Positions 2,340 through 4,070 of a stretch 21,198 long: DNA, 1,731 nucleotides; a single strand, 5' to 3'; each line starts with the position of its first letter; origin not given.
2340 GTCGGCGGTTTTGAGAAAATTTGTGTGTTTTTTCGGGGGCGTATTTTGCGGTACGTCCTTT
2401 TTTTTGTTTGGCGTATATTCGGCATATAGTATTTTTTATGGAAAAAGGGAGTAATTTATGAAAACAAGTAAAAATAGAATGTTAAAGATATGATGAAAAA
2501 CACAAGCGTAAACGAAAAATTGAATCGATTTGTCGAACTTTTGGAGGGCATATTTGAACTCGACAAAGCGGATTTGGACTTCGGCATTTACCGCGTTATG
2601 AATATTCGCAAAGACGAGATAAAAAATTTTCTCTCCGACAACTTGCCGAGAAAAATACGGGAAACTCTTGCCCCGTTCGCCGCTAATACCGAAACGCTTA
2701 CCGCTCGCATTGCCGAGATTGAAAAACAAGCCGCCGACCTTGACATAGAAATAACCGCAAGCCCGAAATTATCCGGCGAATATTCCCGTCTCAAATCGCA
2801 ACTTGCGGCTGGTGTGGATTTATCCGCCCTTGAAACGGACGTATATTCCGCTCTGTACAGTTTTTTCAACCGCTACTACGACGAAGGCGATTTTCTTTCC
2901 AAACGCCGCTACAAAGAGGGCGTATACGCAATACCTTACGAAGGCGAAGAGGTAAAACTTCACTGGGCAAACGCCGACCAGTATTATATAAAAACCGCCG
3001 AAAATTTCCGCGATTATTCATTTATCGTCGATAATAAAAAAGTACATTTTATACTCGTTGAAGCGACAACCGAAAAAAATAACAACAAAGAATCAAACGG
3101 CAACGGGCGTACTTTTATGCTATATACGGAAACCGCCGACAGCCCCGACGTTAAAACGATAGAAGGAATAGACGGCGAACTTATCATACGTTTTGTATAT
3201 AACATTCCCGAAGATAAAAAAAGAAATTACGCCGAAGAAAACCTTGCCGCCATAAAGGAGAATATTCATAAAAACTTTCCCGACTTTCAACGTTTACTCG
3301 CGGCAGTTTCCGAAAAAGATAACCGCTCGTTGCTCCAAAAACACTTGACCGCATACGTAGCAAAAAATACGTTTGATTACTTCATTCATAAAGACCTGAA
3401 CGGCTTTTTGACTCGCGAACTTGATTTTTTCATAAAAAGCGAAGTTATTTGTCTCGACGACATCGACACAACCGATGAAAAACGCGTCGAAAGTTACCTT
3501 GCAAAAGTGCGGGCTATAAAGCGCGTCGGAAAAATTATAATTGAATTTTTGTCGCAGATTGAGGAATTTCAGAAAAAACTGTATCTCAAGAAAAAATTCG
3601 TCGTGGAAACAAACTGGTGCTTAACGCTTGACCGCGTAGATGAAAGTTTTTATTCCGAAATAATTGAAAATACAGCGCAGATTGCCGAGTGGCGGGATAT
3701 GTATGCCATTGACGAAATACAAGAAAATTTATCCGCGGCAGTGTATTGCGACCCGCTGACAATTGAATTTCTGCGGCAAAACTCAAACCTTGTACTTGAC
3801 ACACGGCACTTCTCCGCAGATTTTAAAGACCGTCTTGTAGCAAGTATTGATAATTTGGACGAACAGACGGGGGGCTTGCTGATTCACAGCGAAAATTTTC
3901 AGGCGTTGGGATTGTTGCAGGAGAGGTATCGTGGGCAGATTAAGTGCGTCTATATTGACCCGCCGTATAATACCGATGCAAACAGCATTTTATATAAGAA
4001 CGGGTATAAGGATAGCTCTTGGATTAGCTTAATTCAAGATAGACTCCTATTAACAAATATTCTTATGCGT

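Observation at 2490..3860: ~450-aa N-terminal domain of unknown function fused to the Mod methyltransferase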

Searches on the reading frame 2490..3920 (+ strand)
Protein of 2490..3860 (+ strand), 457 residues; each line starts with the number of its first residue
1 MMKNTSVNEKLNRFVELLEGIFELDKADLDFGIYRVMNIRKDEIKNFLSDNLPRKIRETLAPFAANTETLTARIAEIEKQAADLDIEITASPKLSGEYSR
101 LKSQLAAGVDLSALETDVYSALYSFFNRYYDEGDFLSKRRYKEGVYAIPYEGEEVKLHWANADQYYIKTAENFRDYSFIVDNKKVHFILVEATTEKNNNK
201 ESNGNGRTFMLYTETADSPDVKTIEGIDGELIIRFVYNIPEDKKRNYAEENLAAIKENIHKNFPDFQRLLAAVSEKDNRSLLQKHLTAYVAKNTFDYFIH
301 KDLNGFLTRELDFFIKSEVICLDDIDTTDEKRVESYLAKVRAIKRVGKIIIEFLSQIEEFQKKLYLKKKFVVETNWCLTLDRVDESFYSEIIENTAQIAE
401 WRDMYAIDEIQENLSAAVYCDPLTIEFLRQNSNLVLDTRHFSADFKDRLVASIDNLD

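Call 5: search_protein_families(library=pfam, proteins=[window:2490-3860:+], max_evalue=0.1)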
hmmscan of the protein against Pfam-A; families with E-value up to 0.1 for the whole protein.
window:2490-3860:+ (457 aa): 0 families

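Call 6: search_protein_families(library=ncbifam, proteins=[window:2490-3860:+], max_evalue=0.1)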
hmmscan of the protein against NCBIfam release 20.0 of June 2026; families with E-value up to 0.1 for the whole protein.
window:2490-3860:+ (457 aa): 0 families

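Call 7: search_protein_families(library=padloc, proteins=[window:2490-3860:+], max_evalue=0.1)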
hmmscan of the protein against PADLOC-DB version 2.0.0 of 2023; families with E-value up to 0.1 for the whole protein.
window:2490-3860:+ (457 aa): 2 families
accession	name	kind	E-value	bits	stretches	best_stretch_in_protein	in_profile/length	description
PDLC03646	MTase_III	-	2e-98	328.6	1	10-457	3-467/1057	Type III methyltransferase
PDLC03638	MTase_III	-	1.2e-18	64.9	1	112-409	58-335/816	Type III methyltransferase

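Call 9: search_solved_structures(query=window:2490-3860:+, max_evalue=10)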
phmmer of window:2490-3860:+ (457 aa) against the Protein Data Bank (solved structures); distinct sequences matched with E-value up to 10: 2.
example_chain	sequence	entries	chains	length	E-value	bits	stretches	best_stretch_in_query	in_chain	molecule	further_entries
6ef2_K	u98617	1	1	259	0.72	12.1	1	298-381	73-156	26S proteasome regulatory subunit 6B homolog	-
6ef0_K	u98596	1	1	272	0.79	12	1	298-381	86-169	26S proteasome regulatory subunit 6B homolog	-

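Call 10: search_protein_families(library=phrogs, proteins=[window:2490-3860:+], max_evalue=0.1)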
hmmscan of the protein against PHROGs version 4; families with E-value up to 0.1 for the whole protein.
window:2490-3860:+ (457 aa): 5 families
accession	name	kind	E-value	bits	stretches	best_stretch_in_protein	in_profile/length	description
phrog_432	-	other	0.0083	16.9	0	245-339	5-99/148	Hsp20 heat shock protein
phrog_32120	-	unknown function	0.015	16.4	1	288-307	5-24/49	-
phrog_12279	-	unknown function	0.034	15.2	1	340-416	36-110/120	-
phrog_27169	-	unknown function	0.037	15.5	0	24-84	2-60/78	-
phrog_33101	-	unknown function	0.068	14.5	1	345-398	60-113/116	-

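Call 11: find_homologous_proteins(query=window:2490-3860:+, max_evalue=0.001)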
Query window:2490-3860:+ (457 aa): 2751 proteins with E <= 0.001 among 8000 candidates; the best 120 are listed.
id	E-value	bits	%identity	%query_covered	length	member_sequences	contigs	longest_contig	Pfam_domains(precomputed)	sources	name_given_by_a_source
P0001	3.0e-218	743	74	98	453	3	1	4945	-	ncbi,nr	ncbi:MAG: site-specific DNA-methyltransferase, partial [Clostridia bacterium]|nr:site-specific DNA-m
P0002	9.2e-216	735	72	99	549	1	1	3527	-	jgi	-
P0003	1.1e-209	715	71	100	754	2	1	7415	PF01555.25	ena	-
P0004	4.7e-202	690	79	85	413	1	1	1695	-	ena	-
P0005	2.1e-201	688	74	92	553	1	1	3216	PF01555.25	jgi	jgi:adenine-specific DNA-methyltransferase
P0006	1.9e-196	671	66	99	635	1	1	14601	PF01555.25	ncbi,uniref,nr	ncbi:DNA methyltransferase [Paenibacillus sp. MZ04-78.2]|uniref:DNA methyltransferase n=1 Tax=Paenib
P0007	4.5e-195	667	66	99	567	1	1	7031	PF01555.25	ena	-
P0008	7.3e-195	666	66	99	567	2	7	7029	PF01555.25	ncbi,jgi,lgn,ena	-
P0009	1.0e-193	662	75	88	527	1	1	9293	PF01555.25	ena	-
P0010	6.1e-192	656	66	99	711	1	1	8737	PF01555.25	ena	-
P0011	8.8e-192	656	66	99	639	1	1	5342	PF01555.25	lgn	-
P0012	1.6e-191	655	67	99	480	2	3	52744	-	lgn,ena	-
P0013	1.4e-190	652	67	98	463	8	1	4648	-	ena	-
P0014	3.2e-190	651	66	99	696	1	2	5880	PF01555.25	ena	-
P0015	1.2e-189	649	66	99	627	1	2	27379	PF01555.25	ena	-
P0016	5.2e-188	644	65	99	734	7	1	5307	PF01555.25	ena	-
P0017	3.0e-185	634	65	99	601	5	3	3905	PF01555.25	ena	-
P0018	1.2e-183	629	64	99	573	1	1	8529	PF01555.25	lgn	-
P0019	7.6e-183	627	63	99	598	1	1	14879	PF01555.25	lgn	-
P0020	7.7e-181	620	64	99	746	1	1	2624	PF01555.25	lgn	-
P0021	2.9e-180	618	64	99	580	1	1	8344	PF01555.25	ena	-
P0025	1.7e-177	609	63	98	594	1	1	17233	PF01555.25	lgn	-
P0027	9.8e-177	606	63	99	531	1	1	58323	PF01555.25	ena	-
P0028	2.3e-176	605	62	99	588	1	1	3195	PF01555.25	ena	-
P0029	6.9e-175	600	63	99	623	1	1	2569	PF01555.25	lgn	-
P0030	1.8e-174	599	63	99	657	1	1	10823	PF01555.25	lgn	-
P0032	2.8e-174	598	63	99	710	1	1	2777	PF01555.25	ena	-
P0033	4.3e-174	598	63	99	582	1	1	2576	PF01555.25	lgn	-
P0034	4.9e-174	598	62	99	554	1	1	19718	PF01555.25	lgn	-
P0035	5.1e-174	597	62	99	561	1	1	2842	PF01555.25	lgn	-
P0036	5.1e-174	597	63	99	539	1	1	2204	PF01555.25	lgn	-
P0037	5.2e-174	597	62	99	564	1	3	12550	PF01555.25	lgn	-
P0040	5.8e-174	597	62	99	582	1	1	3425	PF01555.25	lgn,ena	-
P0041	6.3e-174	597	62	99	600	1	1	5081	PF01555.25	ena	-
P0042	6.5e-174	597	62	99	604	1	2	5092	PF01555.25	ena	-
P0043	7.8e-174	597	62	99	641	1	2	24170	PF01555.25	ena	-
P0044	8.2e-174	597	62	99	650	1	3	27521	PF01555.25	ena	-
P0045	8.6e-174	597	62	99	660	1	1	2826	PF01555.25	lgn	-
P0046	1.1e-173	596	62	99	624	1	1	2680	PF01555.25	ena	-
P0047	1.2e-173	596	62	99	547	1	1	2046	PF01555.25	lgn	-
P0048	1.2e-173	596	62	99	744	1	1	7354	PF01555.25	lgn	-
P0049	1.2e-173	596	62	99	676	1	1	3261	PF01555.25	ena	-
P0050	1.3e-173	596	63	99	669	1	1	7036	PF01555.25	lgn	-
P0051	1.4e-173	596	61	99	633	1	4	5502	PF01555.25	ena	-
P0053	2.9e-173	595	62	99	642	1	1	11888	PF01555.25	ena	-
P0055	4.8e-173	594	61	99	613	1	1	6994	PF01555.25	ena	-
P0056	4.9e-173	594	61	99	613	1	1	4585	PF01555.25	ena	-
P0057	7.3e-173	594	62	99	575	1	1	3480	PF01555.25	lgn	-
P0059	9.1e-173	593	62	99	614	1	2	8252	PF01555.25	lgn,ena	-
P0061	1.0e-172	593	62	99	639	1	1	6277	PF01555.25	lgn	-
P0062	1.3e-172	593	61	98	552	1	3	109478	PF01555.25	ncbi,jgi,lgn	ncbi:MAG: DNA methyltransferase [Christensenellales bacterium]|jgi:adenine-specific DNA-methyltransf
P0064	4.4e-172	591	60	99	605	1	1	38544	PF01555.25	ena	-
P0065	4.6e-172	591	61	99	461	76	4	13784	-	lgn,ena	-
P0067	5.1e-172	591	62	99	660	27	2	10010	PF01555.25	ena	-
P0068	8.6e-172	590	61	99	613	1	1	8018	PF01555.25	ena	-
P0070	1.2e-171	590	61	99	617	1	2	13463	PF01555.25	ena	-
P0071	1.4e-171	589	61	99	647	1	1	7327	PF01555.25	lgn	-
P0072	1.4e-171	589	61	99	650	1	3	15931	PF01555.25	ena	-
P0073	1.4e-171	589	61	99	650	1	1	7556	PF01555.25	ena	-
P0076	1.4e-171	589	61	99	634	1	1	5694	PF01555.25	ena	-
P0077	1.5e-171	589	61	99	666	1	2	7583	PF01555.25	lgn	-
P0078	1.5e-171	589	60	99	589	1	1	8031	PF01555.25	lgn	-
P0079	1.5e-171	589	61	99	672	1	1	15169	PF01555.25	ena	-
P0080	1.6e-171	589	61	99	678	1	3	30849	PF01555.25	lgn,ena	-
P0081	1.6e-171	589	61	99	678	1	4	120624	PF01555.25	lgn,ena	-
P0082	1.7e-171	589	61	99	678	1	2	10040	PF01555.25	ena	-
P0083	2.2e-171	589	60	99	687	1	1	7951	PF01555.25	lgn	-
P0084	5.0e-171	588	60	99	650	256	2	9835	PF01555.25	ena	-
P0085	6.7e-171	587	60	99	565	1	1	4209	PF01555.25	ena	-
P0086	7.8e-171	587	61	99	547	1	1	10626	PF01555.25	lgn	-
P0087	8.2e-171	587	61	99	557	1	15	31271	PF01555.25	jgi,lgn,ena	-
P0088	8.4e-171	587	61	99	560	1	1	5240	PF01555.25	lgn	-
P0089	8.7e-171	587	62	99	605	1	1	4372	PF01555.25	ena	-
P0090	8.8e-171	587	62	98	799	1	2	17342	PF01555.25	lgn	-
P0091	8.8e-171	587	61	99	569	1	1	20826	PF01555.25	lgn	-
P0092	9.3e-171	587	62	98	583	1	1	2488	PF01555.25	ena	-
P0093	9.3e-171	587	60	100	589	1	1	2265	PF01555.25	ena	-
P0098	1.2e-170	586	60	99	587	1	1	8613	PF01555.25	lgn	-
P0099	1.2e-170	586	60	99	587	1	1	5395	PF01555.25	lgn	-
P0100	1.2e-170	586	60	99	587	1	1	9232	PF01555.25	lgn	-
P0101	1.3e-170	586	60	99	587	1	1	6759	PF01555.25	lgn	-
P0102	1.3e-170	586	60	99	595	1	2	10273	PF01555.25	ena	-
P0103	1.3e-170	586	60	99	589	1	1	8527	PF01555.25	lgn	-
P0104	1.5e-170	586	60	99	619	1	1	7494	PF01555.25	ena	-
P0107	1.7e-170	586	60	99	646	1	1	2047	PF01555.25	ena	-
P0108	1.7e-170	586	62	99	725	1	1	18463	PF01555.25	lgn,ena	-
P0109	2.2e-170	585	61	97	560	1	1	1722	PF01555.25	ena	-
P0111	2.2e-170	585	61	99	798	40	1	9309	PF01555.25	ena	-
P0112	2.7e-170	585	60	99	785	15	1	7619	PF01555.25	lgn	-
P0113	5.0e-170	584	60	99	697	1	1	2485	PF01555.25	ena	-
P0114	7.9e-170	584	59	99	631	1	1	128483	PF01555.25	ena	-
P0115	8.7e-170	584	61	99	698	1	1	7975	PF01555.25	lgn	-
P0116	1.2e-169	583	60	99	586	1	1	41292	PF01555.25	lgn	-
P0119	1.8e-169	582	60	99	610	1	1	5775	PF14355.13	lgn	-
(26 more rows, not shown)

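Call 19: search_protein_representatives(protein=window:2490-3860:+)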
Query: 457 residues. Proteins with E-value up to 0.001 (for the whole library): 2460; up to 1e-10: 1608; up to 1e-30: 917. The best 150 are listed.
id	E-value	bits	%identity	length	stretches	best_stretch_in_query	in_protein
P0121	2.1e-183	626.7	65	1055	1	6-457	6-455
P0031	8.5e-175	598.3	65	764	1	7-457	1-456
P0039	1.8e-174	597.2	63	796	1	8-457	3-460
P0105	4.8e-171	586.0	69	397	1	8-392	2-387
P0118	5.7e-170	582.4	63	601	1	7-457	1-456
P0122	1.0e-169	581.6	63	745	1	7-457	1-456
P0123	5.0e-167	572.7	63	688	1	7-446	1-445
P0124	1.6e-158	544.7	61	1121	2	8-404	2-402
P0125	6.2e-158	542.8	62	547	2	6-405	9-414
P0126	1.4e-150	518.5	61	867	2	8-408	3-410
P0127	4.3e-150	516.9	58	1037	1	9-457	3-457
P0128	7.0e-129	447.0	52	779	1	10-456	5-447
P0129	7.4e-128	443.7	52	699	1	13-457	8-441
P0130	1.8e-124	432.5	51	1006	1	8-457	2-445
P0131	2.5e-124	432.1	51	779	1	8-457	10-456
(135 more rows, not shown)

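Call 25: find_related_loci(query=A1, collection=genome_contigs, flank=8000)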
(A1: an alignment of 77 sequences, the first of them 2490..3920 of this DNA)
Query A1 (477 aa) in genome_contigs; peptide patterns used: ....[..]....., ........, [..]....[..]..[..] (x = any residue, [..] = any of these).
600 stretches matched a pattern (row limit reached: there are more); 554 encode a relative of the query (tblastn E <= 1e-3); the best 80 are kept; 80 distinct loci.
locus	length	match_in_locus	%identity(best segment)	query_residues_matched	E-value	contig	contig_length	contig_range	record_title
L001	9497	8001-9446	67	2-473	0e+0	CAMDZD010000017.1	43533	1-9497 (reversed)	MAG: uncultured Clostridia bacterium isolate SRR11489789_bin.4_metaWRAP_v1.3_MAG genome assembly, contig: ERZ11466733.76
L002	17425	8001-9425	60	7-476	0e+0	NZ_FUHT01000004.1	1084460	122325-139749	Massiliimalia massiliensis strain Marseille-P2963T, whole genome shotgun sequence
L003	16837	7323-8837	57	6-477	1e-180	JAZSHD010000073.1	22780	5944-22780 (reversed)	MAG: Victivallaceae bacterium isolate T1900044576_TS20190042.MAGScoT_cleanbin_000020 SGB_499_k141_1109668, whole genome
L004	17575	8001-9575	56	6-476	8e-179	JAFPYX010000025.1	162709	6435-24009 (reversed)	MAG: Victivallales bacterium isolate RGIG1601 Goat_Abomasum.Co__c806298, whole genome shotgun sequence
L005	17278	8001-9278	59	7-477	1e-172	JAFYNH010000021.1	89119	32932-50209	MAG: Selenomonadaceae bacterium isolate RGIG7246 Water_buffalos_Cecum-3__c213565, whole genome shotgun sequence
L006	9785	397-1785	57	8-477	3e-171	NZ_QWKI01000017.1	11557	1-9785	Pseudoflavonifractor sp. 60 Scaffold2_7, whole genome shotgun sequence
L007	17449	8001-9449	60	4-477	0e+0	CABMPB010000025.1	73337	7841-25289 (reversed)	MAG: uncultured Bacteroides sp. isolate MGYG-HGUT-02560 genome assembly, contig: GUT_GENOME149380_25, whole genome shotg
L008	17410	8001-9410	52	2-476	2e-154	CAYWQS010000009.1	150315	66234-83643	MAG TPA_asm: uncultured Solibacteraceae bacterium isolate SRP290908_co1_146 genome assembly, contig: NODE_83_length_1503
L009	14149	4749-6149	52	6-477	5e-151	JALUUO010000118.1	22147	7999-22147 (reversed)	MAG: Nitrospirae bacterium isolate 128-326_metabat1_scaf2bin.025 128-326_scaffold_900_c1, whole genome shotgun sequence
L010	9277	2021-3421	52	12-477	2e-150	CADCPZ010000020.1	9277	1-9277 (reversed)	MAG: uncultured Prevotellaceae bacterium isolate RUG14873 genome assembly, contig: RUG14873_asm_20, whole genome shotgun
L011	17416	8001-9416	53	2-477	2e-146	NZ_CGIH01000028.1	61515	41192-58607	Syntrophomonas zehnderi OL-4, whole genome shotgun sequence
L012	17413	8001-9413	49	1-477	3e-145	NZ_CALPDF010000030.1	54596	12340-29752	Neobacillus muris strain DSM 110989 NODE_30_length_54596_cov_204.066032, whole genome shotgun sequence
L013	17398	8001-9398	51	12-477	4e-145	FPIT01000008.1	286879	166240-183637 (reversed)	Prevotellaceae bacterium HUN156 genome assembly, contig: IE21DRAFT_scaffold00006.6, whole genome shotgun sequence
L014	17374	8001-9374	50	13-476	1e-144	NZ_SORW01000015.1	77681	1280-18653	Jeotgalibacillus sp. R-1-5s-1 NODE_19_length_77593_cov_318.098419, whole genome shotgun sequence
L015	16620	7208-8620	51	3-476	2e-143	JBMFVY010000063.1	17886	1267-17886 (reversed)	MAG: Phycisphaerae bacterium isolate KM4364-04 NODE_63_length_17886_cov_89.158122, whole genome shotgun sequence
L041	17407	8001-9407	47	4-477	6e-133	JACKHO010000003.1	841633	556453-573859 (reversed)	MAG: Planctomycetaceae bacterium isolate HK-STAS-PLAN-20 HK-STAS-PLAN-20_3, whole genome shotgun sequence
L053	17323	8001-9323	48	16-477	5e-130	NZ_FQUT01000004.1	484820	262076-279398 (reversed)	Chryseobacterium arachidis strain DSM 27619, whole genome shotgun sequence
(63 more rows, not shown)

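Call 29: predict_structure(alignment_id=A1)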
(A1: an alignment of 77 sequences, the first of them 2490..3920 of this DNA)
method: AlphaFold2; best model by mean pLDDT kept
length: 477 residues; sequences in the alignment: 77
mean_pLDDT: 86.9   pTM: 0.72
mean pLDDT of the five models: 86.9, 84.6, 84.5, 84.3, 83.5
residues with pLDDT >= 90: 291; 70-90: 121; 50-70: 59; < 50: 6
segments of 3 or more residues with pLDDT < 50: 152-154
pLDDT, mean of each block of 10 residues (from residue 1): 78 96 77 83 96 96 84 95 95 93 87 95 96 81 55 54 74 87 96 74 81 93 96 96 92 97 96 86 93 80 95 94 84 91 98 94 73 81 96 97 93 80 95 94 94 84 61 57
secondary structure, 60 per line:
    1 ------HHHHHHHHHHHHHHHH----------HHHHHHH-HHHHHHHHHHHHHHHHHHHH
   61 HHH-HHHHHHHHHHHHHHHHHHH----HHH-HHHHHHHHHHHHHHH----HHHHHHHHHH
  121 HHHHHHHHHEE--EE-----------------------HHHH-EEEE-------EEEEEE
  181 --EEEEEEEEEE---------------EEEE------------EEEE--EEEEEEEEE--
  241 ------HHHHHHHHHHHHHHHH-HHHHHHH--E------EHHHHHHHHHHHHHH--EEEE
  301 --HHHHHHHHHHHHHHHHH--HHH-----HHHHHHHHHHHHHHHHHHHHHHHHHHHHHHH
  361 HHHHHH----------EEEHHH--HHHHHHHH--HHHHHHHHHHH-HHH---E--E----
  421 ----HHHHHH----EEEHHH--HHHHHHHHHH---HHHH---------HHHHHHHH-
elements in order: H7-22 H33-39 H41-63 H65-83 H92-106 H111-129 H159-162 E164-167 E175-180 E183-192 E208-211 E224-227 E230-238 H247-262 H264-270 H281-294 E297-300 H303-319 H330-366 E377-379 H385-392 H395-405 H425-430 E435-437 H443-452 H456-459 H469-476

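Call 31: fold_search(model_id=the predicted structure, library=pdb)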
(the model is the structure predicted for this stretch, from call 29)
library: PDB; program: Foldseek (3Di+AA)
matches with E <= 10: 76; with E <= 0.001: 0
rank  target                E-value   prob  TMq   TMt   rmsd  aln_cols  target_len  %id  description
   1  6uo8_A                5.7e-01  0.05  0.08  0.06  31.3       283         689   10  Human metabotropic GABA(B) receptor bound to agonist SKF97541 and positive allosteric modulator GS39783 (released 2020-06-10)
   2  3ck6_C                6.0e-01  0.07  0.09  0.15  22.2       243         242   12  Crystal structure of ZntB cytoplasmic domain from Vibrio parahaemolyticus RIMD 2210633 (released 2008-03-25)
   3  6w2y_A                2.0e+00  0.06  0.09  0.07  25.8       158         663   11  CryoEM Structure of GABAB1b Homodimer (released 2020-07-01)
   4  6w2y_B                2.1e+00  0.06  0.09  0.07  25.6       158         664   10  CryoEM Structure of GABAB1b Homodimer (released 2020-07-01)
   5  3sfv_B                2.3e+00  0.03  0.11  0.13  21.6       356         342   10  Crystal structure of the GDP-bound Rab1a S25N mutant in complex with the coiled-coil domain of LidA from Legionella pn (released 2012-04-18)
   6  7xyo_B                2.5e+00  0.02  0.09  0.08  26.8       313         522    7  Crystal Structure of a M61 aminopeptidase family member from Myxococcus fulvus (released 2023-06-07)
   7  7c7q_A                2.7e+00  0.03  0.06  0.04  26.1       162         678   11  Cryo-EM structure of the baclofen/BHFF-bound human GABA(B) receptor in active state (released 2020-07-01)
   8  7nh9_A                2.7e+00  0.02  0.08  0.10  27.5       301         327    8  structure of the full-length CmaX protein (released 2021-07-07)
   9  4h5y                  3.2e+00  0.03  0.10  0.09  24.3       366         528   11  High-resolution crystal structure of Legionella pneumophila LidA (60-594) (released 2013-09-25)
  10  9az6_F                3.4e+00  0.03  0.09  0.18  22.4       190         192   15  F-actin-Talin(R13-DD) complex (released 2025-02-12)
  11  9jqx_A                3.4e+00  0.02  0.06  0.04  27.0       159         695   12  CGP54626-bound-DGABAB (released 2025-10-01)
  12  6he1_A                3.8e+00  0.28  0.11  0.12   5.9        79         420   18  Pseudomonas aeruginosa Seryl-tRNA Synthetase in Complex with 5'-O-(N-(L-seryl)-sulfamoyl)N3-methyluridine (released 2019-12-04)
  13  6hdz_A                3.8e+00  0.03  0.11  0.13  23.4       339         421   12  Pseudomonas aeruginosa Seryl-tRNA Synthetase in Complex with 5'-O-(N-(L-seryl)-Sulfamoyl)uridine (released 2019-12-04)
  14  8zak_A                3.8e+00  0.02  0.09  0.15  25.2       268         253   12  Crystal structure of the channel protein CorA from Campylobacter jejuni in complex with Ni2+ (released 2024-06-19)
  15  8sok_B                3.8e+00  0.02  0.08  0.10  20.8       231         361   11  Cryo-EM structure of human CST bound to POT1(ESDL)/TPP1 in the presence of telomeric ssDNA (released 2023-06-07)
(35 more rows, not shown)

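Call 46: search_solved_structures(query=A3, max_evalue=10)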
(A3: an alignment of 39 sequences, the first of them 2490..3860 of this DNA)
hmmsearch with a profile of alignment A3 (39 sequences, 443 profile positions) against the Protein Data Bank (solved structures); distinct sequences matched with E-value up to 10: 2.
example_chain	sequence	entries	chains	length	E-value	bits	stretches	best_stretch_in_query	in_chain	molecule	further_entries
8rc2_A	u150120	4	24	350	0.079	15.4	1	29-105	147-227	CRISPR type AFERR-associated protein Csf2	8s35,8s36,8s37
9nvx_H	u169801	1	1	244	2.8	10.3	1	98-133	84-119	CI91-Apex1.01 heavy chain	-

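Call 47: search_protein_families(library=pfam, alignment_id=A3, max_evalue=1)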
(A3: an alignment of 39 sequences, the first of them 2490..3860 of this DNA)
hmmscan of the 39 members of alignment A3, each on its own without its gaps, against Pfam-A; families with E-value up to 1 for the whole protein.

A. member 1, window:2490-3860:+ (457 aa): 0 families

B. families by the number of members that match (of 39 scanned): 44 families (the first 25 are shown)
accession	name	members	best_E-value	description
PF16326.10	ABC_tran_CTD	2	0.011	ABC transporter C-terminal domain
PF10737.14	GerPC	2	0.027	Spore germination protein GerPC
PF19268.4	CIS_TMP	2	0.036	Contractile injection system tape measure protein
PF07739.18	TipAS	2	0.052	TipAS antibiotic-recognition domain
PF21245.3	PI4KB-PIK1_PIK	2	0.081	PI4KB/PIK1, accessory (PIK) domain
PF16654.10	DAPDH_C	2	0.1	Diaminopimelic acid dehydrogenase C-terminal domain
PF21408.2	MTR4-like_stalk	2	0.15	Exosome RNA helicase MTR4-like, stalk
PF04286.17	DUF445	1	0.0048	Protein of unknown function (DUF445)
PF01519.22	DUF16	1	0.0089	Protein of unknown function DUF16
PF06476.17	DUF1090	1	0.017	Protein of unknown function (DUF1090)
PF16733.10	NRho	1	0.021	Rhomboid N-terminal domain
PF19025.5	DUF5751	1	0.026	Family of unknown function (DUF5751)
PF13238.12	AAA_18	1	0.028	AAA domain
PF09744.14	RH1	1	0.039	RILP homology 1 domain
PF24589.1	DUF7614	1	0.044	Domain of unknown function (DUF7614)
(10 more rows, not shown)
